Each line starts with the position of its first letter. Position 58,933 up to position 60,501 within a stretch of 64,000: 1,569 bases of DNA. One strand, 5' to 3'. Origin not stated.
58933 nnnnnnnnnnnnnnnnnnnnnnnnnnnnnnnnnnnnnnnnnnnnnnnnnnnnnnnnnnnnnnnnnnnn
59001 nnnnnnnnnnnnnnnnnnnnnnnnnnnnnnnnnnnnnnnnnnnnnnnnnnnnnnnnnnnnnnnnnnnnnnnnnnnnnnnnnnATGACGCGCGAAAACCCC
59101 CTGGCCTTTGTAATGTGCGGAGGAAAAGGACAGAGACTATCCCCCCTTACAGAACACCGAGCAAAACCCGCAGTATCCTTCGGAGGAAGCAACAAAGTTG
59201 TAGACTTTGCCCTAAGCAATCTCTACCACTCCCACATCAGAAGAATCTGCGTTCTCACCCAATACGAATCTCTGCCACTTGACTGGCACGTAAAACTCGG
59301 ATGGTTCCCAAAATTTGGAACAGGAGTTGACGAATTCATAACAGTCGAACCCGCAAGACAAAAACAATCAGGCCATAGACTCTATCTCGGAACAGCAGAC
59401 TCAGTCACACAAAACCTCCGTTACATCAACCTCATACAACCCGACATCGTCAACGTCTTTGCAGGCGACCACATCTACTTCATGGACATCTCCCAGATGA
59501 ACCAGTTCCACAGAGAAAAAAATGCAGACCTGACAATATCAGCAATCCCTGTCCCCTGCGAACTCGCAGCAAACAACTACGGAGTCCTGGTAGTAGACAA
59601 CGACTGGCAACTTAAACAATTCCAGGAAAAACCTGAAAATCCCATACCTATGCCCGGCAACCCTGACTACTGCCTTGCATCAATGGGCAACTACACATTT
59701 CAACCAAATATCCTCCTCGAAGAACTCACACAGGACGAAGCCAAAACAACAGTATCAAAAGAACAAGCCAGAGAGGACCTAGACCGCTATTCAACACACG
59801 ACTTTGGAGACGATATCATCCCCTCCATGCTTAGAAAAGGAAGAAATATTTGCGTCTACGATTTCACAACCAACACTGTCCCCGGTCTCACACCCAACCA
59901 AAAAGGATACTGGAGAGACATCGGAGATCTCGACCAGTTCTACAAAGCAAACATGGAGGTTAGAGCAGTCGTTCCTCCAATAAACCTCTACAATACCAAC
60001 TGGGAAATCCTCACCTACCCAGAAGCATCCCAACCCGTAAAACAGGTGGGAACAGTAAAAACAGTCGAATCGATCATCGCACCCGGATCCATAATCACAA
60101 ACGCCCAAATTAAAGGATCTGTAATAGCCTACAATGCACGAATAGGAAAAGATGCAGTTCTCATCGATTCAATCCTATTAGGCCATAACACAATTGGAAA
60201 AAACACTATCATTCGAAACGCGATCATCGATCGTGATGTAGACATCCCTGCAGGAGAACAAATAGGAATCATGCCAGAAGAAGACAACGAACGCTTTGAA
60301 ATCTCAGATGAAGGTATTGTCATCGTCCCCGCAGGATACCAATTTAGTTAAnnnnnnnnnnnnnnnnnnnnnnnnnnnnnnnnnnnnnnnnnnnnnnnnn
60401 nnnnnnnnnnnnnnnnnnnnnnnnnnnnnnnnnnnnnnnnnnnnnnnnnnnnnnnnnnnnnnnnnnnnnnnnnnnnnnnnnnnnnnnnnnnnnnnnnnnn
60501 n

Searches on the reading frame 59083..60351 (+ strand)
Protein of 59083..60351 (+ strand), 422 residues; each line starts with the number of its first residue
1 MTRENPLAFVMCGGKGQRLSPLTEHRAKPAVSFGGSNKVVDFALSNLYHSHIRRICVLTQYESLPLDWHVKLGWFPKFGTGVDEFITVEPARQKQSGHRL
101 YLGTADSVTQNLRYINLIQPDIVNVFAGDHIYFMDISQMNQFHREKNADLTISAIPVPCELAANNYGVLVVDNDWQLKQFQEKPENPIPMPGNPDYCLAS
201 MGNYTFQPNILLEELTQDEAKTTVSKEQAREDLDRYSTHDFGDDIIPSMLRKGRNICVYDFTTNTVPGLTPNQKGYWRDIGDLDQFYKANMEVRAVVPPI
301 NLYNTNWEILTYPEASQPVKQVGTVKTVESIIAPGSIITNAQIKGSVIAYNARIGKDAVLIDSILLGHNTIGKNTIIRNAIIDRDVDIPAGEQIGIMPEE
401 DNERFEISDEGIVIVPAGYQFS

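Call 61: search_protein_families(library=pfam, proteins=[window:59083-60351:+], max_evalue=0.001)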
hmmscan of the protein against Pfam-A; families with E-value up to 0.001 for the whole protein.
window:59083-60351:+ (422 aa): 5 families
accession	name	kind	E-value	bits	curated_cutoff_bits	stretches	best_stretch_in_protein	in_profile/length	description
PF00483.29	NTP_transferase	-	4.7e-44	151.2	21.2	1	8-294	2-243/245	Nucleotidyl transferase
PF24894.1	Hexapep_GlmU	-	2e-24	86.1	23.3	1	325-415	14-104/104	GlmU-like, C-terminal hexapeptide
PF25247.1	LbH_GLGC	-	1.3e-10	41.8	27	1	321-369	7-55/135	GLGC left-handed parallel beta-helix domain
PF25084.1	LbH_EIF2B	-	4.5e-08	33.5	54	1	326-394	19-87/105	EIF2B subunit epsilon LbH domain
PF07959.18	Fucose_pyrophosphorylase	-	9.6e-06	25.2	34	0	317-390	261-337/418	Fucose pyrophosphorylase domain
